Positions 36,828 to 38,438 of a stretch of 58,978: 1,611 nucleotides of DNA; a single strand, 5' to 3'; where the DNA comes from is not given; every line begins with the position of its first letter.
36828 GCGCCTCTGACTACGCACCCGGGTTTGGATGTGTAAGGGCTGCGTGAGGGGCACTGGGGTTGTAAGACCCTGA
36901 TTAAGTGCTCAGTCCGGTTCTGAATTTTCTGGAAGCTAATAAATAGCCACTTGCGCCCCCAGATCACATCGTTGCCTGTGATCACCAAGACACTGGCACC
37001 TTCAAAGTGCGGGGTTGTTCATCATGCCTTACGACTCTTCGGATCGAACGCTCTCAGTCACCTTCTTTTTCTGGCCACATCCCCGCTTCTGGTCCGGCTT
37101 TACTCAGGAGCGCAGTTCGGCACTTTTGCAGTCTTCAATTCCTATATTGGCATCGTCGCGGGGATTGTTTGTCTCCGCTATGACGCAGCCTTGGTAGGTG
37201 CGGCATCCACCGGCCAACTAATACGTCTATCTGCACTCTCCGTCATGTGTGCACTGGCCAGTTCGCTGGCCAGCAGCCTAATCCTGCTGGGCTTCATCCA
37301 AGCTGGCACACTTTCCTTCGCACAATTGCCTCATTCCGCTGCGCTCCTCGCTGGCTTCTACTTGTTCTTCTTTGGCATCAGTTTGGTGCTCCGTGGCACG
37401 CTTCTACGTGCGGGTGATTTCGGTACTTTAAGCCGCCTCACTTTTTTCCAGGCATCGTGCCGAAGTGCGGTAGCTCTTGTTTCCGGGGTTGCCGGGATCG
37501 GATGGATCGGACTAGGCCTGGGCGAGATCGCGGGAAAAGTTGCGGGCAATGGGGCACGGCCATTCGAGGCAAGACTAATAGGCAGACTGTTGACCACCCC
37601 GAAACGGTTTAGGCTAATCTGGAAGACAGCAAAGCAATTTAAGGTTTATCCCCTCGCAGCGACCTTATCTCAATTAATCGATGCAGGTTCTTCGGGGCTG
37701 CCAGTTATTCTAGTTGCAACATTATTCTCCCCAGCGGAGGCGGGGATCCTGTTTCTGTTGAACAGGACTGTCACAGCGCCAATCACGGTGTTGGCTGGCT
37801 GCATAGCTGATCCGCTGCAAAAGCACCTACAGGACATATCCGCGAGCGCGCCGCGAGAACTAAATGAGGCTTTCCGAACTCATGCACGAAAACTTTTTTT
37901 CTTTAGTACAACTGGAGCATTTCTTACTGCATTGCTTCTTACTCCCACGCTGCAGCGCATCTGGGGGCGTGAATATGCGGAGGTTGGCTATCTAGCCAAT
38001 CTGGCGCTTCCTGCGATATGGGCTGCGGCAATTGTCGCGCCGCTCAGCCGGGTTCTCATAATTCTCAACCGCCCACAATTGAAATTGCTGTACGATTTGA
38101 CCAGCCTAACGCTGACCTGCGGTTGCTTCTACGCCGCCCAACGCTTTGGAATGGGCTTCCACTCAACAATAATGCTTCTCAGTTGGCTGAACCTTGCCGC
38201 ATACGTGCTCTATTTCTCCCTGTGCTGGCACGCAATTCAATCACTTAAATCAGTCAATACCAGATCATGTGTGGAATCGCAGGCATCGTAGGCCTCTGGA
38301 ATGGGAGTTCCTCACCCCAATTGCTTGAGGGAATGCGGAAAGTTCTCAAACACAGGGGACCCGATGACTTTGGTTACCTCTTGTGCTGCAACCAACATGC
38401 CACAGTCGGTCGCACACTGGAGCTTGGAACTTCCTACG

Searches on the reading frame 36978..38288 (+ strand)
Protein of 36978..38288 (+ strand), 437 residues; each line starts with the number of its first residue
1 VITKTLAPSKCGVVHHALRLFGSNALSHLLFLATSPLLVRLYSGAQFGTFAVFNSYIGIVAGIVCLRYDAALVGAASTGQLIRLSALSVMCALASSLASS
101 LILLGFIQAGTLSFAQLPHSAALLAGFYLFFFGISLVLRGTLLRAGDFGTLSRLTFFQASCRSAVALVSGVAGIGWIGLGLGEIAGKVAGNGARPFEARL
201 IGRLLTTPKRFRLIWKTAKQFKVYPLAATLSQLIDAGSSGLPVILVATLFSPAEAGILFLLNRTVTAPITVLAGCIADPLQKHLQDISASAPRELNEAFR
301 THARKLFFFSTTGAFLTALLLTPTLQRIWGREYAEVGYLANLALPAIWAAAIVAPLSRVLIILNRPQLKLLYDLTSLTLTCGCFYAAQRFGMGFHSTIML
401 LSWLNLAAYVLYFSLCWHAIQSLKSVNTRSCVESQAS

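Call 74: search_protein_families(library=pfam, proteins=[window:36978-38288:+], max_evalue=0.1)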
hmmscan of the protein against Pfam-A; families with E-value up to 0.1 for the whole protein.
window:36978-38288:+ (437 aa): 1 family
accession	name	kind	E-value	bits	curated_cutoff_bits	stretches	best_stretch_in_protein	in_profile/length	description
PF13440.11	Polysacc_synt_3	-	0.0001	22.1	23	1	37-335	1-290/293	Polysaccharide biosynthesis protein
